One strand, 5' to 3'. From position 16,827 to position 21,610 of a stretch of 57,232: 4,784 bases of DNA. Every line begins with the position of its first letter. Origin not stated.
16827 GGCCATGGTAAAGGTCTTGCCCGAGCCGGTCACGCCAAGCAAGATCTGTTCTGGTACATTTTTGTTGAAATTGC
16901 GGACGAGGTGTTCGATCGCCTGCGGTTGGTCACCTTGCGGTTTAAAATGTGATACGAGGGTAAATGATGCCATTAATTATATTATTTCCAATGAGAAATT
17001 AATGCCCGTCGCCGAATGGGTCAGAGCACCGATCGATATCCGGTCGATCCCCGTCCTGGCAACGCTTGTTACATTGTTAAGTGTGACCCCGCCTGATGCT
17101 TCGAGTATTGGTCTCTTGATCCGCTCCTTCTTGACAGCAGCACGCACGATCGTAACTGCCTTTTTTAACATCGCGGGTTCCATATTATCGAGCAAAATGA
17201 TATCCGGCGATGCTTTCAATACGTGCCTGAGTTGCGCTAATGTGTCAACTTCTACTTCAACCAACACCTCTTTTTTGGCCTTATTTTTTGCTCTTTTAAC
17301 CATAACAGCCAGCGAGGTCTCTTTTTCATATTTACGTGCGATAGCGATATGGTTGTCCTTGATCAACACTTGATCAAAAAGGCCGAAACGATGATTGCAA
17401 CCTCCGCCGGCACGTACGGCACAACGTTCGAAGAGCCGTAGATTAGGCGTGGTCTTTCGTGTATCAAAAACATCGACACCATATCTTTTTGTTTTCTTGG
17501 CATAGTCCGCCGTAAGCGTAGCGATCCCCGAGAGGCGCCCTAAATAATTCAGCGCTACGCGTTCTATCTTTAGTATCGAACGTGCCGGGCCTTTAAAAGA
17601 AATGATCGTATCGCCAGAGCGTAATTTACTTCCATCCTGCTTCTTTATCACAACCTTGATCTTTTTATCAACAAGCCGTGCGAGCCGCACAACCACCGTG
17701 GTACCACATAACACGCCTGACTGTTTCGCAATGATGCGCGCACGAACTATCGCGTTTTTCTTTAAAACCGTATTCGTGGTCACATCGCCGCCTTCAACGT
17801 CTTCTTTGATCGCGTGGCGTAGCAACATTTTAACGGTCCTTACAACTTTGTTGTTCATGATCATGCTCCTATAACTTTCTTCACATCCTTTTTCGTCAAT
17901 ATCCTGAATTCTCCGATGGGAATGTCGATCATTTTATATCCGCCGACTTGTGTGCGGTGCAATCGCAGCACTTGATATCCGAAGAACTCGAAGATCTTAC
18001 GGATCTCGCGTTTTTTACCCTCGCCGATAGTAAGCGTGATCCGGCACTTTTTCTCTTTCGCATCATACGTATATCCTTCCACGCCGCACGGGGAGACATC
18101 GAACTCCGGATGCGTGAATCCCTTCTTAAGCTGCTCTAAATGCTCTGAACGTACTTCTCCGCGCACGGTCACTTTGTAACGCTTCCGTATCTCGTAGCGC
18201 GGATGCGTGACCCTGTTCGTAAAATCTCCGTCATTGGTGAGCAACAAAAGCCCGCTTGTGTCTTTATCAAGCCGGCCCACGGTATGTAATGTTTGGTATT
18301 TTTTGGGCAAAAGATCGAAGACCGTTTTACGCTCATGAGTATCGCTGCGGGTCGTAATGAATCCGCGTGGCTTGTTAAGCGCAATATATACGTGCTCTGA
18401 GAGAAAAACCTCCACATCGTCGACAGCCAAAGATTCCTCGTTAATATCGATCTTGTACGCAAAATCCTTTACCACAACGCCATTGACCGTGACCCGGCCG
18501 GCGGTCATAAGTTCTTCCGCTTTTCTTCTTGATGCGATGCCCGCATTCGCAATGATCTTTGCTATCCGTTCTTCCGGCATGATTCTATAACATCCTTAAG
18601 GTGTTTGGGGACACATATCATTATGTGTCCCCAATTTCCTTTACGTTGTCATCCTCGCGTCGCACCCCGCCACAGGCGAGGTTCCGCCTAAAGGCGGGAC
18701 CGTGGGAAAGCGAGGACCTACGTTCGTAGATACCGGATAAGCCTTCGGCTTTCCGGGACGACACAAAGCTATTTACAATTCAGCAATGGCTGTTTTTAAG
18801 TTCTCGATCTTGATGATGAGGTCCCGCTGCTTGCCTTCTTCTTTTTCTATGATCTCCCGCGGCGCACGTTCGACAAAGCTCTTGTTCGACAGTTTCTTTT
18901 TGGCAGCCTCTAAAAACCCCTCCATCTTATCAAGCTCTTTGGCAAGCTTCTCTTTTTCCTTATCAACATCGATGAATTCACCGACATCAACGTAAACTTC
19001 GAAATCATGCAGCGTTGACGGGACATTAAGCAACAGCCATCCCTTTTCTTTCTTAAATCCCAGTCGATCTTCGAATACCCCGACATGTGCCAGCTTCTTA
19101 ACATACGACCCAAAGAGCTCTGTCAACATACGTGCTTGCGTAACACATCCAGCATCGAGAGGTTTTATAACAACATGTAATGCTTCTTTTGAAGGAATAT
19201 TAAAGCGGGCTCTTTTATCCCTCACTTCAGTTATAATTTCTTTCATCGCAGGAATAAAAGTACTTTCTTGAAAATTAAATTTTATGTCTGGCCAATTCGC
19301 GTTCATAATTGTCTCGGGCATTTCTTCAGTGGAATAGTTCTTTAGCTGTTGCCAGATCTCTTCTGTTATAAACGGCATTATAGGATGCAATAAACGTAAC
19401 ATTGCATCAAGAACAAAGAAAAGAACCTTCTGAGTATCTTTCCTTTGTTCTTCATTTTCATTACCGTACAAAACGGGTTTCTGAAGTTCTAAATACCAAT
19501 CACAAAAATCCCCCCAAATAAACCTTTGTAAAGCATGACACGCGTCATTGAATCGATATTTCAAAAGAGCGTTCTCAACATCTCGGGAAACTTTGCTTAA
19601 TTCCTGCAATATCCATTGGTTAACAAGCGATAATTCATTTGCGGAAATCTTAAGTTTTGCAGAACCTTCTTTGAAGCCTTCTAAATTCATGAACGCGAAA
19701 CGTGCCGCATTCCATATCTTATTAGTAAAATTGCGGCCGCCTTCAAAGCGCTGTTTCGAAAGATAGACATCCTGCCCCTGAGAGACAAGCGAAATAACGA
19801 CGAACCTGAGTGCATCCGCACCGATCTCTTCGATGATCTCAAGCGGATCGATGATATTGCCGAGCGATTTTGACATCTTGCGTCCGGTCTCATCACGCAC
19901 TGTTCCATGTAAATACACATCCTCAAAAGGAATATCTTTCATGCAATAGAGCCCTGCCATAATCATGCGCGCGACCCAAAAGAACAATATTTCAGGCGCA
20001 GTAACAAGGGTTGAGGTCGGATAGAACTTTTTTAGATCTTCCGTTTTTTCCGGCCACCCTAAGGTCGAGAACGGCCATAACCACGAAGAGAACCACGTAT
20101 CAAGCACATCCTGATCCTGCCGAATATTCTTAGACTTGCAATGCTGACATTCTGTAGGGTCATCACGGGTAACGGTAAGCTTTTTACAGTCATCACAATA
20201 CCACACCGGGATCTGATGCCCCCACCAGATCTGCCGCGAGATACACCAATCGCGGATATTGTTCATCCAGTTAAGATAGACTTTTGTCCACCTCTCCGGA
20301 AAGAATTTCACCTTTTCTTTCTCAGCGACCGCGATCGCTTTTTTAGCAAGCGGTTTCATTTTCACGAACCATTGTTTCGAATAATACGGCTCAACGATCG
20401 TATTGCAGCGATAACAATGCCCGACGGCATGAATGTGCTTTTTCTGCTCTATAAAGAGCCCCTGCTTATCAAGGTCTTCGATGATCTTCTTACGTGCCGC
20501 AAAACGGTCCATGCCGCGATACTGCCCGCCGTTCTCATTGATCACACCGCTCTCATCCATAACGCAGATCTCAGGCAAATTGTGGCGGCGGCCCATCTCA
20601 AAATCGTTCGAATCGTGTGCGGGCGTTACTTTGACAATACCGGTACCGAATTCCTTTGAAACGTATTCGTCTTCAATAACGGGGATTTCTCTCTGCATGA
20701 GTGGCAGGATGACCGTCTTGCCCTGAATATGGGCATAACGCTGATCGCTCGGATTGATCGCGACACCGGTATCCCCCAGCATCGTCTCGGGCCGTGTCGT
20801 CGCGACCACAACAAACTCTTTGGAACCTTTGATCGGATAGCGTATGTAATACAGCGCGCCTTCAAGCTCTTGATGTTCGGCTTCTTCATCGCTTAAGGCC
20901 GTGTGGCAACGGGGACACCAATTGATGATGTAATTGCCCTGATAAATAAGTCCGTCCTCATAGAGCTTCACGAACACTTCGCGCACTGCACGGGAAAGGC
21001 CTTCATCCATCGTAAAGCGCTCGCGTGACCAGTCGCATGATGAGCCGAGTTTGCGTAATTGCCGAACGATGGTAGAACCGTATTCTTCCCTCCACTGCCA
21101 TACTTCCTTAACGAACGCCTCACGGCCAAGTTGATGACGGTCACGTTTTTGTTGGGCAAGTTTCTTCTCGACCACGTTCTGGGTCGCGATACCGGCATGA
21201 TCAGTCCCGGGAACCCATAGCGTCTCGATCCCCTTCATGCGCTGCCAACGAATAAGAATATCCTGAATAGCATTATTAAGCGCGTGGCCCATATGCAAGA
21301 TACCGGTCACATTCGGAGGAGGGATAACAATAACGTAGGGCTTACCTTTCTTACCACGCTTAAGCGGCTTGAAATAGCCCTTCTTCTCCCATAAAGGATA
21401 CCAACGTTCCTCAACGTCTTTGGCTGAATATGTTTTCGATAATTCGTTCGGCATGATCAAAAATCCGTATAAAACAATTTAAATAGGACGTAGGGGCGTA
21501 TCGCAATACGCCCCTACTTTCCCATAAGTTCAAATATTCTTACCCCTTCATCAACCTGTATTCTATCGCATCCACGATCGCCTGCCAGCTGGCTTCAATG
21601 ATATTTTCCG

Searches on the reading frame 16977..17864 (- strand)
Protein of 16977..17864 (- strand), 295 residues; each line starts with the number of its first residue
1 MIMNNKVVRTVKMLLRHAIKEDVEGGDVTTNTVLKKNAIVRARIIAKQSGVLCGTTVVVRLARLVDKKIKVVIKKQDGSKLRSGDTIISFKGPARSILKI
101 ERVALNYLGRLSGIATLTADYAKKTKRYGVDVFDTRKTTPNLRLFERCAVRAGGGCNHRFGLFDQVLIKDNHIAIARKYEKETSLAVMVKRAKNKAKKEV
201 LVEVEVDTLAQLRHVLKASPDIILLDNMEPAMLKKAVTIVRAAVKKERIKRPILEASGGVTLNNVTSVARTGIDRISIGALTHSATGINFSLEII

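Call 48: search_protein_families(library=pfam, proteins=[window:16977-17864:-], max_evalue=0.001)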
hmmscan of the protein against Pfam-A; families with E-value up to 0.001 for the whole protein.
window:16977-17864:- (295 aa): 2 families
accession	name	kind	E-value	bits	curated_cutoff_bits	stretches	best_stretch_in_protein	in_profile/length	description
PF01729.25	QRPTase_C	-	8.5e-54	182.2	23.1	1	114-293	1-169/169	Quinolinate phosphoribosyl transferase, C-terminal domain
PF02749.22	QRPTase_N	-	3.6e-22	78.8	27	1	27-112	1-82/82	Quinolinate phosphoribosyl transferase, N-terminal domain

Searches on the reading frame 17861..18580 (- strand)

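Call 48: search_protein_families(library=pfam, proteins=[window:17861-18580:-], max_evalue=0.001)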
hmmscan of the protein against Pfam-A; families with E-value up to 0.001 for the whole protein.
window:17861-18580:- (239 aa): 3 families
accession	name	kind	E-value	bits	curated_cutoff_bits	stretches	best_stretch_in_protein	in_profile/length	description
PF00849.27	PseudoU_synth_2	-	2.1e-22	80.4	26.8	1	65-198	2-151/152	RNA pseudouridylate synthase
PF01479.30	S4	-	8.2e-12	45.1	22.8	1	4-49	1-47/48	S4 domain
PF22421.1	SYY_C-terminal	-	0.00094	19.5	27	0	4-47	19-63/83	Tyrosine--tRNA ligase SYY-like C-terminal domain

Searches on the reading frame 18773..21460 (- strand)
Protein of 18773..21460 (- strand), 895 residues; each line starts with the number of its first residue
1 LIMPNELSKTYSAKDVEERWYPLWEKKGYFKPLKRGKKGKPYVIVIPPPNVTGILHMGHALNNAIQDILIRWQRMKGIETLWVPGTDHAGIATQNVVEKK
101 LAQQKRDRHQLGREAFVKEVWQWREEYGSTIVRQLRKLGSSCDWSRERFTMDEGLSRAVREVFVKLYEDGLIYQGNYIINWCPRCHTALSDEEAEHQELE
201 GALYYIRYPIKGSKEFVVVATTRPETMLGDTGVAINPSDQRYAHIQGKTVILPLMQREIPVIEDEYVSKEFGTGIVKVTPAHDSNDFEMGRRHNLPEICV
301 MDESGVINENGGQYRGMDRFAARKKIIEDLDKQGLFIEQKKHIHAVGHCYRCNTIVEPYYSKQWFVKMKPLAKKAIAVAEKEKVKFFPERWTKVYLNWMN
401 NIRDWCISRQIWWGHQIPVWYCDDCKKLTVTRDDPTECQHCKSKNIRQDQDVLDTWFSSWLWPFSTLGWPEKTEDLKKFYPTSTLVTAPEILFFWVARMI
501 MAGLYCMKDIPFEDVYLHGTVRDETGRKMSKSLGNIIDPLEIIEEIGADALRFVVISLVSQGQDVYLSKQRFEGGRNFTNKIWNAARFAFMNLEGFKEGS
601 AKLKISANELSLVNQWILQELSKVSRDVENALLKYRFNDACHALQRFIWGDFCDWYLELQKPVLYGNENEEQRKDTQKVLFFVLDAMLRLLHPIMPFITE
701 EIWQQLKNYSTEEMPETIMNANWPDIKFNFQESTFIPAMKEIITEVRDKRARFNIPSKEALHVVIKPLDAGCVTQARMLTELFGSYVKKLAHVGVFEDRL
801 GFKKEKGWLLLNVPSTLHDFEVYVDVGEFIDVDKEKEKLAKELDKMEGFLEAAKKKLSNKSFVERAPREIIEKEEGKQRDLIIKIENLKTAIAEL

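Call 8: search_protein_families(library=pfam, proteins=[window:18773-21460:-], max_evalue=0.00001)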
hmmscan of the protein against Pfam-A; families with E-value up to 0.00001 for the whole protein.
window:18773-21460:- (895 aa): 6 families
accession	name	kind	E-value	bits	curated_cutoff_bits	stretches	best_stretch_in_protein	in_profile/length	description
PF00133.28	tRNA-synt_1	-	4.1e-145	484.1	22.7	1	20-567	2-413/414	tRNA synthetases class I (I, L, M and V)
PF08264.19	Anticodon_1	-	3.9e-44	150.5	25.1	1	614-765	1-148/148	Anticodon-binding domain of tRNA ligase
PF09334.17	tRNA-synt_1g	-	5e-25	88.5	20.1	2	45-194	4-135/391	tRNA synthetases class I (M)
PF10458.14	Val_tRNA-synt_C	-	7.2e-14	52.2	25.9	1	831-895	1-65/66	Valyl tRNA synthetase tRNA binding arm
PF13603.12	tRNA-synt_1_2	-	3.8e-11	43.3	25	1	246-304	85-143/185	Leucyl-tRNA synthetase, editing domain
PF01406.26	tRNA-synt_1e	-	5.2e-06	26.5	27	0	505-557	230-282/301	tRNA synthetases class I (C) catalytic domain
